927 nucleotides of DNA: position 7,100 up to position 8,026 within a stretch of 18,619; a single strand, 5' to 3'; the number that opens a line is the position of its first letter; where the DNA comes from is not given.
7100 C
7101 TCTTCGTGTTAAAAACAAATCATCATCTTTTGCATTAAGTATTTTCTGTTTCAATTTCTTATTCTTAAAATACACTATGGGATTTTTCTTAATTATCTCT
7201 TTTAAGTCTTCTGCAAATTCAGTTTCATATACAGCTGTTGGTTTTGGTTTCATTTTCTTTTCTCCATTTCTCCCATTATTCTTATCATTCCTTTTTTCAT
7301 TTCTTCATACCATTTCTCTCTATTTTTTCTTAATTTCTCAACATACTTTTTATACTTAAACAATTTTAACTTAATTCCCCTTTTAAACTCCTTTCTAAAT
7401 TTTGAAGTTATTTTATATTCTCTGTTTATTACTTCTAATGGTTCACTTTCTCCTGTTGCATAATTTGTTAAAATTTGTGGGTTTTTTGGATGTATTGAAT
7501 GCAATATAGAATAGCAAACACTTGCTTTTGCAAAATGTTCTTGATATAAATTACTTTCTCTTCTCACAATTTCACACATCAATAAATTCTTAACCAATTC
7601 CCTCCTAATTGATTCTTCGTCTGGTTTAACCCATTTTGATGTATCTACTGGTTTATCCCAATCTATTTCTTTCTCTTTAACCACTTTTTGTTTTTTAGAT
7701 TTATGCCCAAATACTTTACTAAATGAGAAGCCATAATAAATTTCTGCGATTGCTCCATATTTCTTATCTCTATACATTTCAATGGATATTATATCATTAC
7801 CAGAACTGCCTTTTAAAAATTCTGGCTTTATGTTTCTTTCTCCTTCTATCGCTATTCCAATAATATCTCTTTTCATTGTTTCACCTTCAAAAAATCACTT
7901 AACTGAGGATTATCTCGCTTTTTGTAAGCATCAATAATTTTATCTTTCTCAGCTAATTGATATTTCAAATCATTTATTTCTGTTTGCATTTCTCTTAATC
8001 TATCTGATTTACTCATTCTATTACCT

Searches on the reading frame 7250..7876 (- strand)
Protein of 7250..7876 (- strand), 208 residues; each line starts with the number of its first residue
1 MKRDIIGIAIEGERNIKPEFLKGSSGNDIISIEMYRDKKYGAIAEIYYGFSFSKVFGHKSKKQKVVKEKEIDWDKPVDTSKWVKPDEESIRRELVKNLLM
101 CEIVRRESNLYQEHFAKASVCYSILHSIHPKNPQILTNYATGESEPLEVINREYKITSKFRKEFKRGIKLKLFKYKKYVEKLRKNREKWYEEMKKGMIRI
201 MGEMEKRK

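Call 10: search_protein_families(library=pfam, proteins=[window:7250-7876:-], max_evalue=0.01)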
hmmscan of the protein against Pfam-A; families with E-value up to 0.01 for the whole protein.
window:7250-7876:- (208 aa): 0 families

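Call 11: search_protein_families(library=phrogs, proteins=[window:7250-7876:-], max_evalue=0.01)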
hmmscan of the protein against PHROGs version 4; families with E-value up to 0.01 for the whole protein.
window:7250-7876:- (208 aa): 0 families

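Call 13: find_related_loci(query=window:7250-7876:-, collection=viral_contigs, flank=4000)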
Query window:7250-7876:- (208 aa) in viral_contigs; peptide patterns used: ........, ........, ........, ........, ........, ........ (x = any residue, [..] = any of these).
11 stretches matched a pattern, but none encodes a relative of the query by tblastn (E <= 1e-3).

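Call 17: find_encoding_contigs(protein=window:7250-7876:-, flank=6000, max_places=10)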
Protein window:7250-7876:- (208 aa): 2 contigs read that carry it; 1 place shown.
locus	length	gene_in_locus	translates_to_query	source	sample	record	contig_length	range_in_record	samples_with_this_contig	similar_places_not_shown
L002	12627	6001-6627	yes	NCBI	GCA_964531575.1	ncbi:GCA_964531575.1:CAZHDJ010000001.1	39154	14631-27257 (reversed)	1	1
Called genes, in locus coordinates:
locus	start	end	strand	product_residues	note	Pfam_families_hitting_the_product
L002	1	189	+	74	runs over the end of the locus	-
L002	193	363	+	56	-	-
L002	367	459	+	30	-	-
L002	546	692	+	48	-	-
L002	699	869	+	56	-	-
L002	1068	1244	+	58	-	-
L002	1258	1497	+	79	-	-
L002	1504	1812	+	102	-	-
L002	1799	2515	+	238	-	PF20530:DUF6745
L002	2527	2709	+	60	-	-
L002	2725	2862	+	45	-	-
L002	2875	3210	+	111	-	-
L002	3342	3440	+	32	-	PF08271:Zn_Ribbon_TF, PF09723:Zn_ribbon_8 (faint)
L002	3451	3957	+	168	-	-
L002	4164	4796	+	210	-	-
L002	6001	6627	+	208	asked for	-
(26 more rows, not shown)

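Call 28: find_homologous_proteins(query=window:7250-7876:-)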
Query window:7250-7876:- (208 aa): 19 proteins with E <= 0.001 among 129 candidates.
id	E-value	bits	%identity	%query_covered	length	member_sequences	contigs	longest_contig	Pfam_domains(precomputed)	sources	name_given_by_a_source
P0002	4.3e-131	453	100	100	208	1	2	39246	-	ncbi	-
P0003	1.5e-28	118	45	75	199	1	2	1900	-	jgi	-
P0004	3.5e-28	117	37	95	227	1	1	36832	-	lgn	-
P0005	4.4e-28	116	54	58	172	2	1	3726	-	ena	-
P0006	5.3e-28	116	46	68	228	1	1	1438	-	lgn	-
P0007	2.3e-27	114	42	95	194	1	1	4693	-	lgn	-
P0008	5.5e-27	113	44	75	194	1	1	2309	-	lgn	-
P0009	9.2e-27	112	40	75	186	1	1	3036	-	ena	-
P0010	6.1e-26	109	44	75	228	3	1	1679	-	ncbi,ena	-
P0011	2.4e-25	107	40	94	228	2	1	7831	-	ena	-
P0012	2.7e-25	107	43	77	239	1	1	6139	-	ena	-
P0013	1.9e-24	104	41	95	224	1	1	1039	-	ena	-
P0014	2.9e-24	104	42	95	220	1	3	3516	-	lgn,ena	-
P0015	8.3e-24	102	39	99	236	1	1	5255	-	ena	-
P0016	3.4e-23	100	37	95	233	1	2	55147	-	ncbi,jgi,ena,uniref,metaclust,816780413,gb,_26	ncbi:hypothetical protein LCGC14_0556480 [marine sediment metagenome]|uniref:Uncharacterized protein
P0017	7.7e-20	89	40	67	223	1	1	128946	-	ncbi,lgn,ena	-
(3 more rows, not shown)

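Call 30: find_encoding_contigs(protein=P0004, flank=5000, max_places=3)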
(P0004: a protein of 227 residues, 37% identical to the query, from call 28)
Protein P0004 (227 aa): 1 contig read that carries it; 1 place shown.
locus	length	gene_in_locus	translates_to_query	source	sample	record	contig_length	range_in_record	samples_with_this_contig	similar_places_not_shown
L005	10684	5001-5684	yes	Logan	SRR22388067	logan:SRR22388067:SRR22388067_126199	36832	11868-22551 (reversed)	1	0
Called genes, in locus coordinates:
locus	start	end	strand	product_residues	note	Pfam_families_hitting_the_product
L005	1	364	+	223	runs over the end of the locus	PF00899:ThiF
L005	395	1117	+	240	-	-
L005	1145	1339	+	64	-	-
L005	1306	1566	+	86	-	-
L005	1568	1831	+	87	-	-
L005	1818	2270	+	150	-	-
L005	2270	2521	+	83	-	-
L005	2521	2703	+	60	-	-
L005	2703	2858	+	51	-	-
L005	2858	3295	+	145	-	-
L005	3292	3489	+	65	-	-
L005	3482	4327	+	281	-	PF04055:Radical_SAM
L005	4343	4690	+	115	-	-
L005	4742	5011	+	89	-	-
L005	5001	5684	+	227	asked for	-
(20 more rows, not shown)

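Call 31: find_encoding_contigs(protein=P0016, flank=5000, max_places=3)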
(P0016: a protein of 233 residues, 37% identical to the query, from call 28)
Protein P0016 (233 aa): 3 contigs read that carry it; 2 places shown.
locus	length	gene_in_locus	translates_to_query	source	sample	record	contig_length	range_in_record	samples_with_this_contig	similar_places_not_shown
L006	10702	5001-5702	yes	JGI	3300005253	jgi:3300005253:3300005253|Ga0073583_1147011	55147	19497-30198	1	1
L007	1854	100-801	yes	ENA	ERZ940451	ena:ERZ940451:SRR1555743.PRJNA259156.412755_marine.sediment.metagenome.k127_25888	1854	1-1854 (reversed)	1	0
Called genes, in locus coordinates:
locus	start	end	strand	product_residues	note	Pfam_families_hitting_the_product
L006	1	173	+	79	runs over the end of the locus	-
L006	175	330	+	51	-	-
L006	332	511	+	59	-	-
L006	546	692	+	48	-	-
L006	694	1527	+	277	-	PF10127:RlaP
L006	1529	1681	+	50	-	-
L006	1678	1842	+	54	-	-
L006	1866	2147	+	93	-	PF14947:HTH_45, PF14277:DUF4364 (weak)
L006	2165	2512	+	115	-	-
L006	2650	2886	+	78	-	-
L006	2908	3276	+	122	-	-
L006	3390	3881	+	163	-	-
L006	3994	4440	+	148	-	-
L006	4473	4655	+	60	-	-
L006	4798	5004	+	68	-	-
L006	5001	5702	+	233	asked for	-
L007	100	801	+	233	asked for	-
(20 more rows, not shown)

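Call 32: find_encoding_contigs(protein=P0017, flank=5000, max_places=3)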
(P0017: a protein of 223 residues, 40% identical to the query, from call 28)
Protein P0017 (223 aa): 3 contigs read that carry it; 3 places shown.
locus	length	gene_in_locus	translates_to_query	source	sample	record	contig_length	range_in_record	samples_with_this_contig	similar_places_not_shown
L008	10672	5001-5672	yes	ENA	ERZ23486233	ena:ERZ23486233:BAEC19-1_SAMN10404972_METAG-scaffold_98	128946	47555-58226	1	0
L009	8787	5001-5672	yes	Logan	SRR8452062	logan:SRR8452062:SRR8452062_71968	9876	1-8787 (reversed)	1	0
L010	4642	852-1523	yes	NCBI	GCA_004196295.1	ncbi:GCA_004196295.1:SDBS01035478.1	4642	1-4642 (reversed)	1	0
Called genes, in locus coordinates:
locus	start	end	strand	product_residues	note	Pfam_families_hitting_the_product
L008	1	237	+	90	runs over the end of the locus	-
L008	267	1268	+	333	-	PF01145:Band_7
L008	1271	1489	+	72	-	-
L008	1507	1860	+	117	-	-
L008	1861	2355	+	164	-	PF04536:TPM_phosphatase (faint)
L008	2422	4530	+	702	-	-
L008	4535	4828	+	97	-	-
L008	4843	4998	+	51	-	-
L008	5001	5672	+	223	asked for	-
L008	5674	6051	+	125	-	-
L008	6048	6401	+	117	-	-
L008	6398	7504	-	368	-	PF12323:HTH_OrfB_IS605, PF01385:OrfB_IS605, PF07282:Cas12f1-like_TNB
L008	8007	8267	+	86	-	-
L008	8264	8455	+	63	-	-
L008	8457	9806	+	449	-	PF01743:PolyA_pol, PF12627:PolyA_pol_RNAbd, PF13735:tRNA_NucTran2_2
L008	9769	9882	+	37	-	-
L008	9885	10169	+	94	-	-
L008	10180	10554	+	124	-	-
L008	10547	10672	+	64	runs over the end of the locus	-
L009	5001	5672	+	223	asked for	-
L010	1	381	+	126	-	?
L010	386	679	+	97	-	-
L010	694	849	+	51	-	-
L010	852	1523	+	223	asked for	-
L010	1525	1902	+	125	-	-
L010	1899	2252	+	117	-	-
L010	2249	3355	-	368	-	PF12323:HTH_OrfB_IS605, PF01385:OrfB_IS605, PF07282:Cas12f1-like_TNB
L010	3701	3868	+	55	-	-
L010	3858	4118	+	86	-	-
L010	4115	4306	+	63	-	-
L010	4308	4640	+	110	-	PF01743:PolyA_pol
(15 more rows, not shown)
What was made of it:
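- Other relatives of the 208-aa family (L008-L010) encode a CCA-adding enzyme about 3 kb downstream of the homologue (call 32).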

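Call 57: find_encoding_contigs(protein=P0005, flank=5000, max_places=2)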
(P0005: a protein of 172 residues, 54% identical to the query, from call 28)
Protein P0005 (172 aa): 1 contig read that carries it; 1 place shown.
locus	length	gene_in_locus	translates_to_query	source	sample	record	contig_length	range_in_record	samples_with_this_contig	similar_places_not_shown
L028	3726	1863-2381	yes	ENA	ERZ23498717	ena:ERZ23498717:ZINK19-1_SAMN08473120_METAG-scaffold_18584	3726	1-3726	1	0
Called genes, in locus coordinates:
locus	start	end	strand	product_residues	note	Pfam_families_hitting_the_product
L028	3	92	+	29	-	?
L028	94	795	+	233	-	-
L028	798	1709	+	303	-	PF13177:DNA_pol3_delta2, PF00004:AAA, PF13173:AAA_14 (weak), PF25361:AAA_lid_RFC1 (faint)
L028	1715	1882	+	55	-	-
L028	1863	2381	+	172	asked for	-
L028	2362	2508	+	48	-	-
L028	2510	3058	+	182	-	-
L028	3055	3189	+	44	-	-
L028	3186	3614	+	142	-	-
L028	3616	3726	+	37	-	?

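Call 58: find_encoding_contigs(protein=P0007, flank=5000, max_places=2)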
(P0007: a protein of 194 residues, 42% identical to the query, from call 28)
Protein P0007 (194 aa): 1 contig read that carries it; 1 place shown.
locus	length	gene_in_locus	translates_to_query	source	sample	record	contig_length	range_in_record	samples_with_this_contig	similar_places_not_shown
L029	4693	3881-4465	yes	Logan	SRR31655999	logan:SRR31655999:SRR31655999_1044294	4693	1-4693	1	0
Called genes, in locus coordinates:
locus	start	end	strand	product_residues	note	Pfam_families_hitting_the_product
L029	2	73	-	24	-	?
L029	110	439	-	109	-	-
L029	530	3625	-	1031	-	-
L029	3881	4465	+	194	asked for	-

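Call 59: find_encoding_contigs(protein=P0011, flank=6000, max_places=2)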
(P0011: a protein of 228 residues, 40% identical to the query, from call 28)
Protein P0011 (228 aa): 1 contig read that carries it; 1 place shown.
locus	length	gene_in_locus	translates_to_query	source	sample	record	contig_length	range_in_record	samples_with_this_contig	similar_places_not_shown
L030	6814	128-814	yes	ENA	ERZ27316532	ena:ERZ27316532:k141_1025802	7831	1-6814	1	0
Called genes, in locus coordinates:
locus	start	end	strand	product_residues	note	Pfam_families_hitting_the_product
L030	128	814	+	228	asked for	-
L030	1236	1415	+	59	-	-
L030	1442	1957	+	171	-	-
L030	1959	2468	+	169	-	-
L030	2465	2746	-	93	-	PF13717:Zn_ribbon_4 (faint)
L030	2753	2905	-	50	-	-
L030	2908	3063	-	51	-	-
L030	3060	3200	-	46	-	-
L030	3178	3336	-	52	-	-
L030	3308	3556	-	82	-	-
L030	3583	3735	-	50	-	-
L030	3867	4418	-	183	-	-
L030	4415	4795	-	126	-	-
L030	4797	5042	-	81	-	-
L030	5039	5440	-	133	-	-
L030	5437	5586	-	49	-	-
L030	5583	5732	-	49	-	-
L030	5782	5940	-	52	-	-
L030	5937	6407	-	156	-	-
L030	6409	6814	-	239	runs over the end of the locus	-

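Call 66: find_related_loci(query=A2, collection=viral_contigs, flank=3000)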
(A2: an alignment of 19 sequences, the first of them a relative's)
Query A2 (208 aa) in viral_contigs; peptide patterns used: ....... (x = any residue, [..] = any of these).
69 stretches matched a pattern, but none encodes a relative of the query by tblastn (E <= 1e-3).

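Call 67: find_related_loci(query=A2, collection=genome_contigs, flank=3000)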
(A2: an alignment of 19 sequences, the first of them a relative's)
Query A2 (208 aa) in genome_contigs; peptide patterns used: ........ (x = any residue, [..] = any of these).
21 stretches matched a pattern; 1 encode a relative of the query (tblastn E <= 1e-3); 1 distinct loci.
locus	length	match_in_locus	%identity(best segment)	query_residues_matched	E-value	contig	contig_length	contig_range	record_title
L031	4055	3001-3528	36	32-206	1e-23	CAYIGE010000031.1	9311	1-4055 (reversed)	MAG TPA_asm: Candidatus Woesearchaeota archaeon isolate ERP119705_co1_995 genome assembly, contig: NODE_10682_length_931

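Call 76: search_solved_structures(query=A2, max_evalue=1)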
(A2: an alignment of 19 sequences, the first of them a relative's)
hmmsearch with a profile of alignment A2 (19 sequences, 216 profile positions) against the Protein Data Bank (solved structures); distinct sequences matched with E-value up to 1: 0.
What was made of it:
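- Tried and rejected: There is no Pfam hit and no PDB sequence hit (calls 10, 76).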

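Call 82: predict_structure(alignment_id=A2)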
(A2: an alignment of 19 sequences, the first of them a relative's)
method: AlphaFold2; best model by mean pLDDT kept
length: 208 residues; sequences in the alignment: 19
mean_pLDDT: 79.0   pTM: 0.75
mean pLDDT of the five models: 79.0, 78.5, 77.5, 76.1, 75.0
residues with pLDDT >= 90: 86; 70-90: 58; 50-70: 44; < 50: 20
segments of 3 or more residues with pLDDT < 50: 62-68, 135-141
pLDDT, mean of each block of 10 residues (from residue 1): 85 93 76 94 91 59 50 73 81 96 95 93 76 49 75 82 67 76 88 94 67
secondary structure, 60 per line:
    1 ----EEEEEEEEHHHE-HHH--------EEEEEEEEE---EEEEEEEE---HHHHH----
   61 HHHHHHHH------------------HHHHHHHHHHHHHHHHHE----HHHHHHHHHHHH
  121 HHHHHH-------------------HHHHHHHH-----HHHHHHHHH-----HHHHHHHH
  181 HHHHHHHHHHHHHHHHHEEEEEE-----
elements in order: E5-12 E29-37 E41-48 H52-56 H61-68 H87-103 H109-126 H146-153 H159-167 H173-197 E198-203

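Call 84: fold_search(model_id=the predicted structure, library=pdb)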
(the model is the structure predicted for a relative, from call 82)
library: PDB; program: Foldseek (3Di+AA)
matches with E <= 10: 202; with E <= 0.001: 0
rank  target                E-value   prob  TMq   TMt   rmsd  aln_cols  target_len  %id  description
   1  8j7e_E                9.3e-01  0.25  0.17  0.32  10.2        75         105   15  Crystal structure of BRIL in complex with 1b3 Fab (released 2023-09-06)
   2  6ot4_A                1.2e+00  0.23  0.18  0.33   9.9        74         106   15  Bimetallic dodecameric cage design 2 (BMC2) from cytochrome cb562 (released 2020-01-29)
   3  3hni_A                1.2e+00  0.21  0.17  0.32   9.9        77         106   16  Crystal structure of the Zn-induced tetramer of the engineered cyt cb562 variant RIDC-1 (released 2010-02-09)
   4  3m4b_A                1.2e+00  0.23  0.18  0.33   9.5        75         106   15  A Zn-mediated tetrahedral protein lattice cage (released 2011-01-12)
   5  4je9_A                1.2e+00  0.21  0.17  0.33  10.2        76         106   16  Crystal structure of an engineered metal-free RIDC1 construct with four interfacial disulfide bonds (released 2013-08-21)
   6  5unh_A                1.2e+00  0.21  0.17  0.10  10.4        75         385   13  Synchrotron structure of human angiotensin II type 2 receptor in complex with compound 2 (N-[(furan-2-yl)methyl]-N-(4- (released 2017-04-05)
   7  9hnj_MODEL_1_A        1.3e+00  0.11  0.13  0.26   6.7        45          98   22  NMR solution structure of OrfM from ICESt3 of Streptococcus thermophilus (released 2025-10-22)
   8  5sva_U                1.3e+00  0.06  0.16  0.20  23.9       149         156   13  Mediator-RNA Polymerase II Pre-Initiation Complex (released 2016-09-28)
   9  6dyf_A                1.4e+00  0.21  0.18  0.33  10.1        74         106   12  Cu(II)-bound structure of the engineered cyt cb562 variant, CH3Y (released 2019-04-24)
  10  8drd_A                1.4e+00  0.21  0.18  0.34  10.4        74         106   15  Ni(II)-bound B2 dimer (H60/H100/H104) (released 2022-10-12)
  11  6cbv_B                1.5e+00  0.18  0.17  0.32  10.1        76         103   14  Crystal structure of BRIL bound to an affinity matured synthetic antibody. (released 2019-02-06)
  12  7rwu                  1.6e+00  0.20  0.18  0.33  10.3        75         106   15  Crystal structure of Ni-bound RIDC1 variant in the presence of reductant (released 2022-06-29)
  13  3j9m_A1               1.6e+00  0.04  0.13  0.11  18.1       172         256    8  Structure of the human mitochondrial ribosome (class 1) (released 2015-04-15)
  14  3iq5_A                1.8e+00  0.16  0.18  0.33   8.0        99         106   14  Crystal structure of an engineered metal-free tetrameric cytochrome cb562 complex templated by Zn-coordination (released 2010-06-16)
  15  7xrz_X                1.9e+00  0.16  0.17  0.33   9.9        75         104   15  Crystal structure of BRIL and SRP2070_Fab complex (released 2023-05-10)
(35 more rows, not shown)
